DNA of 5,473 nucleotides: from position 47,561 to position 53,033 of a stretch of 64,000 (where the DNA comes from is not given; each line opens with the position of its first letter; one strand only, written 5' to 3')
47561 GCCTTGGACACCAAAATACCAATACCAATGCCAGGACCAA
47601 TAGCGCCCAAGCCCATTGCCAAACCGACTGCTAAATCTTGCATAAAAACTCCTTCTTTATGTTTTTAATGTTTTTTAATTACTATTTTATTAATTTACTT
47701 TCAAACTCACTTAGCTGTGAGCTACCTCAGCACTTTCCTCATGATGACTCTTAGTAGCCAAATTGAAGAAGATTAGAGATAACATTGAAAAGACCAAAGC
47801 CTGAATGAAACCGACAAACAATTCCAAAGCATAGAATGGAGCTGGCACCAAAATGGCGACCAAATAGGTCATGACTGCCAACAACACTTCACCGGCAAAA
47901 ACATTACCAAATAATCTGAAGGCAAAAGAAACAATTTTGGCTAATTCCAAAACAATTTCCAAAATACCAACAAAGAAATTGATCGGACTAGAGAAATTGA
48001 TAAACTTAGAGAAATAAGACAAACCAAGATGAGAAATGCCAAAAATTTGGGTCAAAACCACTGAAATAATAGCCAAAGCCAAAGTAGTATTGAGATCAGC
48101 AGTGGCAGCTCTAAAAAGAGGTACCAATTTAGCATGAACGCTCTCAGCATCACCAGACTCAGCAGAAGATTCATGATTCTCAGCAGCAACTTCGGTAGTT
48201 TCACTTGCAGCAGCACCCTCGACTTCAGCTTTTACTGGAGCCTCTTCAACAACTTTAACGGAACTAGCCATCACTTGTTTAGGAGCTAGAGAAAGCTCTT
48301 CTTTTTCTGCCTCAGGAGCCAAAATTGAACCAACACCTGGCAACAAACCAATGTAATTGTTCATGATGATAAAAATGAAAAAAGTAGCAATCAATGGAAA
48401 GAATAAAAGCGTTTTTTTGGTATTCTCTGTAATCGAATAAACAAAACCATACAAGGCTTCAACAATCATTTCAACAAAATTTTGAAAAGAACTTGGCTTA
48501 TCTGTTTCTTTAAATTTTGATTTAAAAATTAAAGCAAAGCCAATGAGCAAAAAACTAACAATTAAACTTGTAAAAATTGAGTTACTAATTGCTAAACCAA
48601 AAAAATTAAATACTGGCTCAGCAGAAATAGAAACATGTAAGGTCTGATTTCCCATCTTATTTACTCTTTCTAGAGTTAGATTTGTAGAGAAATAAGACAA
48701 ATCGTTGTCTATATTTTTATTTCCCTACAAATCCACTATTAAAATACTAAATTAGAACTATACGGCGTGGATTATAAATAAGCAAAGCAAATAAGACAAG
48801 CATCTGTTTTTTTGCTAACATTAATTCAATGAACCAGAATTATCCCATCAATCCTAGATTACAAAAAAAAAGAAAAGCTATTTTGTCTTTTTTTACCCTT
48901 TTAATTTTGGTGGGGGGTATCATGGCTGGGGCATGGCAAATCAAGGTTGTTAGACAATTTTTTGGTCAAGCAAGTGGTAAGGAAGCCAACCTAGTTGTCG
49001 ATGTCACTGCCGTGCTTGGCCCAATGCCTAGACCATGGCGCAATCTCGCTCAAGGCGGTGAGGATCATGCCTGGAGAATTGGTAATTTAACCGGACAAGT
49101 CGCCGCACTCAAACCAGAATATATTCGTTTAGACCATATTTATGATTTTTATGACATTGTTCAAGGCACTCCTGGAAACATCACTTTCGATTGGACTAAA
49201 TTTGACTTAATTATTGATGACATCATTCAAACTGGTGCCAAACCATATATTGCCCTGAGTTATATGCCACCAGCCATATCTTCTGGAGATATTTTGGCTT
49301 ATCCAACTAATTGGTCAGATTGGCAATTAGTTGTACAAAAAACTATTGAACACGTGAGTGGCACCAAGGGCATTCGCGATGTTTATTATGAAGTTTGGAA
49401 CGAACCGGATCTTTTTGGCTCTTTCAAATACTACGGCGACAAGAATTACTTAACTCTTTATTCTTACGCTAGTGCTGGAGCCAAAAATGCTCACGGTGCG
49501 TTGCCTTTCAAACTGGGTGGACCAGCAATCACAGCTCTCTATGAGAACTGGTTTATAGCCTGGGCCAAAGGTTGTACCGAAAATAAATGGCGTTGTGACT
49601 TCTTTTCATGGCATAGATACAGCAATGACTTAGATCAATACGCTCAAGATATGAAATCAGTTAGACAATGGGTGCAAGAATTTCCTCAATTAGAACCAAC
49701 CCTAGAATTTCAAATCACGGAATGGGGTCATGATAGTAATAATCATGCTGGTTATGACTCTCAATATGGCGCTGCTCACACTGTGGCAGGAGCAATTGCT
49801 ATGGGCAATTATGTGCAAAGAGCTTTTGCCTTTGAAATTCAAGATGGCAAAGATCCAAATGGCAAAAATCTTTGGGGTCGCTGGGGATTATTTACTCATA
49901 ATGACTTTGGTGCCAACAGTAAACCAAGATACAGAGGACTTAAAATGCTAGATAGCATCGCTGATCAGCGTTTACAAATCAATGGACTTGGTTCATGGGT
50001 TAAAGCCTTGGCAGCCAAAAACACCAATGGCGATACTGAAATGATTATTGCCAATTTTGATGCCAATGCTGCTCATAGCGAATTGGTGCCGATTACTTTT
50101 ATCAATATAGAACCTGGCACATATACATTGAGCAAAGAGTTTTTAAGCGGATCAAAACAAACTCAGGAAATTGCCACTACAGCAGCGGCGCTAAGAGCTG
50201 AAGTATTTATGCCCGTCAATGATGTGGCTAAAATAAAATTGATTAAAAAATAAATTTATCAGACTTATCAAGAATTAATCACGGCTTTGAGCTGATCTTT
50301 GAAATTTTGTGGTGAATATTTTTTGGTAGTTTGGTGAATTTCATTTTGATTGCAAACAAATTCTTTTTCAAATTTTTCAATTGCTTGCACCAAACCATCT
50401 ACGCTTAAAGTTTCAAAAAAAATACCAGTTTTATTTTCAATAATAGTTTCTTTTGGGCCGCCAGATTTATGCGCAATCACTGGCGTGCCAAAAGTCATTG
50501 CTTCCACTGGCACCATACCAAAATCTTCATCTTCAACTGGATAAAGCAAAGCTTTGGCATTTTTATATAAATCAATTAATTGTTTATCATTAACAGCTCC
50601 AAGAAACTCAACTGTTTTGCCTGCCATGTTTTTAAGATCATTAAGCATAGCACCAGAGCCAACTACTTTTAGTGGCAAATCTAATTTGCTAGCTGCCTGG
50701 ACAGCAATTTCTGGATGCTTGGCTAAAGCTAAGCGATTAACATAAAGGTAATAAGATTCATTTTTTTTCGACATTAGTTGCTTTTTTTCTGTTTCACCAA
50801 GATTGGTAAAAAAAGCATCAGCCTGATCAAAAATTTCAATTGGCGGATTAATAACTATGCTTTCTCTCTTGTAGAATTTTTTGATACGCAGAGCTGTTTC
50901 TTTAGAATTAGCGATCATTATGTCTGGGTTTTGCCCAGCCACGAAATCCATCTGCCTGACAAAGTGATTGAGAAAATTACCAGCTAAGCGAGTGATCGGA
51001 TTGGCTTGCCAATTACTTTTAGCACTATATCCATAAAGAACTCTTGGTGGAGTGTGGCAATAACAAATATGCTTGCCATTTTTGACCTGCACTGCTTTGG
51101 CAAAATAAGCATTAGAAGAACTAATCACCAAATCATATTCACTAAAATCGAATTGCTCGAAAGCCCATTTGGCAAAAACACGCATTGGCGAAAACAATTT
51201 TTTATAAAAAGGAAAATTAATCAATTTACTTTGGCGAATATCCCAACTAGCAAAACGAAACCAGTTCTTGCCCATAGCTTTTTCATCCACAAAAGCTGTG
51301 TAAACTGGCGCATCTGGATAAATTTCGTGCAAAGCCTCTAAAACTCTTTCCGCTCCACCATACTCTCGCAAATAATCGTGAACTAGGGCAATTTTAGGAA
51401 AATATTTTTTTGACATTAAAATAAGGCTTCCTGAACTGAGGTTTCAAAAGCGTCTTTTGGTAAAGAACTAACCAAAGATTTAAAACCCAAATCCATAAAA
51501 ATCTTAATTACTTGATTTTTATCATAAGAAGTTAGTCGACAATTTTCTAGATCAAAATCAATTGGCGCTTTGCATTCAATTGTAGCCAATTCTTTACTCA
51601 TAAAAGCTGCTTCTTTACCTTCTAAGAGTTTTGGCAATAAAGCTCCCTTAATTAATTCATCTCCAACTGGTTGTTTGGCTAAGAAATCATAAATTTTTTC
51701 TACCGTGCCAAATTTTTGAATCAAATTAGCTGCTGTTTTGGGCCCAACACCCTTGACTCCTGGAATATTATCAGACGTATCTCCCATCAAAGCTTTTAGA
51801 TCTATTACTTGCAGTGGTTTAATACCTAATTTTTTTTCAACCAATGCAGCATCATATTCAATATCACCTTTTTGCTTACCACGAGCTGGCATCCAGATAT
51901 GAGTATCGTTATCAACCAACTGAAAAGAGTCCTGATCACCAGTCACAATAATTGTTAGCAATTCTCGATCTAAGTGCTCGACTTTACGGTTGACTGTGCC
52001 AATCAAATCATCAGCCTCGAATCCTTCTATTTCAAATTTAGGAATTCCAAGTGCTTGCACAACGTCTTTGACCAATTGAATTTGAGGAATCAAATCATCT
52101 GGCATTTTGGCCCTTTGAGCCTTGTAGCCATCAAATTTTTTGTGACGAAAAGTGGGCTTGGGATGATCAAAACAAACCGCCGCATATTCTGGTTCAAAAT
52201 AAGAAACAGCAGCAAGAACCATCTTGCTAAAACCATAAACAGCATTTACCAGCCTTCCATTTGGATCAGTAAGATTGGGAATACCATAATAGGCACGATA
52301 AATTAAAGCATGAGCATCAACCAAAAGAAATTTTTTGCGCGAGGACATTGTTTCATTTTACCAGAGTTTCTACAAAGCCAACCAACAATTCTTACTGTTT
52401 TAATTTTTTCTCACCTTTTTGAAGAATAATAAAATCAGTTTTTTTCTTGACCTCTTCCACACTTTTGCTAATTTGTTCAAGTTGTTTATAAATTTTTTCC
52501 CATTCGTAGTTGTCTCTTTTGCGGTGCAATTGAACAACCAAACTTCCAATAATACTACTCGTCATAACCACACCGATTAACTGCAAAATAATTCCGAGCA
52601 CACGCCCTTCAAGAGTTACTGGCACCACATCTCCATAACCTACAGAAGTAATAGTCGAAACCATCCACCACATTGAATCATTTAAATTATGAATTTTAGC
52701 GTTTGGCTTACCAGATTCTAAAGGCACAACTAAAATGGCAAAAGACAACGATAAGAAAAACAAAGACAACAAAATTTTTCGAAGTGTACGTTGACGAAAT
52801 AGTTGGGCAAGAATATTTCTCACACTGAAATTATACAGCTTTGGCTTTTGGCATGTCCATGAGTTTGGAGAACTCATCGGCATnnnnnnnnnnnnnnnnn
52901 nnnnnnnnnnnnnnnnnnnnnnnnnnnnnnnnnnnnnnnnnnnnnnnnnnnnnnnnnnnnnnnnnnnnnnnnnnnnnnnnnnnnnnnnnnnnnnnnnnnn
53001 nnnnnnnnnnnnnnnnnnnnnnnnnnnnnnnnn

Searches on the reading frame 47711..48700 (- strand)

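Call 45: search_protein_families(library=pfam, proteins=[window:47711-48700:-], max_evalue=0.001)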
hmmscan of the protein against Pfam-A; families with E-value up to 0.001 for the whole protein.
window:47711-48700:- (329 aa): 1 family
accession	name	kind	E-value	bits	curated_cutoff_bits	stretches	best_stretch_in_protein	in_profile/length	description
PF00119.25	ATP-synt_A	-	6.4e-40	137.8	33.9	1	43-312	2-216/217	ATP synthase A chain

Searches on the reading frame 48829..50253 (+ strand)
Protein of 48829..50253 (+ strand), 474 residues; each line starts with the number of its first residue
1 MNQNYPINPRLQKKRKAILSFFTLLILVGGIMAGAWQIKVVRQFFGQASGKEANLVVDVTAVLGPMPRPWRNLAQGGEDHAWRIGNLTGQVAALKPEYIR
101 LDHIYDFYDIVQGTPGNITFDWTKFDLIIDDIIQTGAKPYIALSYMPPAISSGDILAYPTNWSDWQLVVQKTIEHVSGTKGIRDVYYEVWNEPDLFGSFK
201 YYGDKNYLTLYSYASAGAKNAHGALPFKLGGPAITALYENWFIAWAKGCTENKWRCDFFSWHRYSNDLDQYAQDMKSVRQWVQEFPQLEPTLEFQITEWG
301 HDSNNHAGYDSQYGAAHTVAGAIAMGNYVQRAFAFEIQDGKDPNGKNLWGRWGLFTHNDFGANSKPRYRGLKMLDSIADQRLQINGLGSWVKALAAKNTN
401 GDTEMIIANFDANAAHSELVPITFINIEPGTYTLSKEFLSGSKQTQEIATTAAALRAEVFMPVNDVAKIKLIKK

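Call 79: search_protein_families(library=pfam, proteins=[window:48829-50253:+], max_evalue=0.01)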
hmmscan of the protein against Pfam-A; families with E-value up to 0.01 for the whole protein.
window:48829-50253:+ (474 aa): 1 family
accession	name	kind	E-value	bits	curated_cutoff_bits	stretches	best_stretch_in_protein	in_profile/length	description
PF01229.23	Glyco_hydro_39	-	8.6e-24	84.6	26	1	97-399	49-374/472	Glycosyl hydrolases family 39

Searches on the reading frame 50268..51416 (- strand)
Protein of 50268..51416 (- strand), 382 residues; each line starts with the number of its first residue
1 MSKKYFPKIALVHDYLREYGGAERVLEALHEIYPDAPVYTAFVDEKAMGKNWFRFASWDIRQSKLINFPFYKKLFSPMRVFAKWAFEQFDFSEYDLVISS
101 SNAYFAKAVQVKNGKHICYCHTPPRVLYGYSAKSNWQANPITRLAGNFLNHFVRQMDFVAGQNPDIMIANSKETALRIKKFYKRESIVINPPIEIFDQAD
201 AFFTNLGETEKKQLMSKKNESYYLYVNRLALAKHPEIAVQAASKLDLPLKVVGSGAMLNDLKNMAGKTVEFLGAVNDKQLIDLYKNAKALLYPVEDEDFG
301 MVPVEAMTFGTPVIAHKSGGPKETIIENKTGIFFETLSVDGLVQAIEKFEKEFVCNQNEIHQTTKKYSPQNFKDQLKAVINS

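Call 79: search_protein_families(library=pfam, proteins=[window:50268-51416:-], max_evalue=0.01)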
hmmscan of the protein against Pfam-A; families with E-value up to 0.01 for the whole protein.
window:50268-51416:- (382 aa): 5 families
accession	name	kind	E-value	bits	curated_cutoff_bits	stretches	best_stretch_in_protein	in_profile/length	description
PF00534.26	Glycos_transf_1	-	3.9e-32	111.6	26.4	1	208-352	3-158/172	Glycosyl transferases group 1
PF13692.12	Glyco_trans_1_4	-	1.2e-19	71.4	27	1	225-348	6-138/142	Glycosyl transferases group 1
PF20706.3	GT4-conflict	-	2.6e-06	27.1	26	1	277-328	272-323/385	Family 4 Glycosyltransferase in conflict systems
PF13439.12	Glyco_transf_4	-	6.8e-05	23.4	28.5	1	20-192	2-165/170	Glycosyltransferase Family 4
PF13524.12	Glyco_trans_1_2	-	0.0013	19.2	25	1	238-351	5-113/144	Glycosyl transferase-like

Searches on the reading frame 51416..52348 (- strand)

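Call 45: search_protein_families(library=pfam, proteins=[window:51416-52348:-], max_evalue=0.001)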
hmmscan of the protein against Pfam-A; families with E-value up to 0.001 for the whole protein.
window:51416-52348:- (310 aa): 2 families
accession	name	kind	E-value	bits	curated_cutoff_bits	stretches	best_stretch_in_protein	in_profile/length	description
PF02739.22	5_3_exonuc_N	-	3.1e-53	180.3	34.3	1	6-175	1-164/164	5'-3' exonuclease, N-terminal resolvase-like domain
PF01367.25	5_3_exonuc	-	6.3e-32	110.4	40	1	176-277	1-96/97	5'-3' exonuclease, C-terminal SAM fold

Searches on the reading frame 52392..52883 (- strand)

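Call 45: search_protein_families(library=pfam, proteins=[window:52392-52883:-], max_evalue=0.001)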
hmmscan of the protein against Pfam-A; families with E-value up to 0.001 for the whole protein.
window:52392-52883:- (163 aa): 3 families
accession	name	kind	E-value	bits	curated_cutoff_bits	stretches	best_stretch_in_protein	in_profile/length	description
PF07885.22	Ion_trans_2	-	2.1e-14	53.6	22.5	1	44-117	7-75/79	Ion channel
PF00520.37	Ion_trans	-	3.5e-11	43.2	25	1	28-121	122-235/241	Ion transport protein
PF00060.32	Lig_chan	-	1.5e-05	25.3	30.8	1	54-130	27-105/146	Ligand-gated ion channel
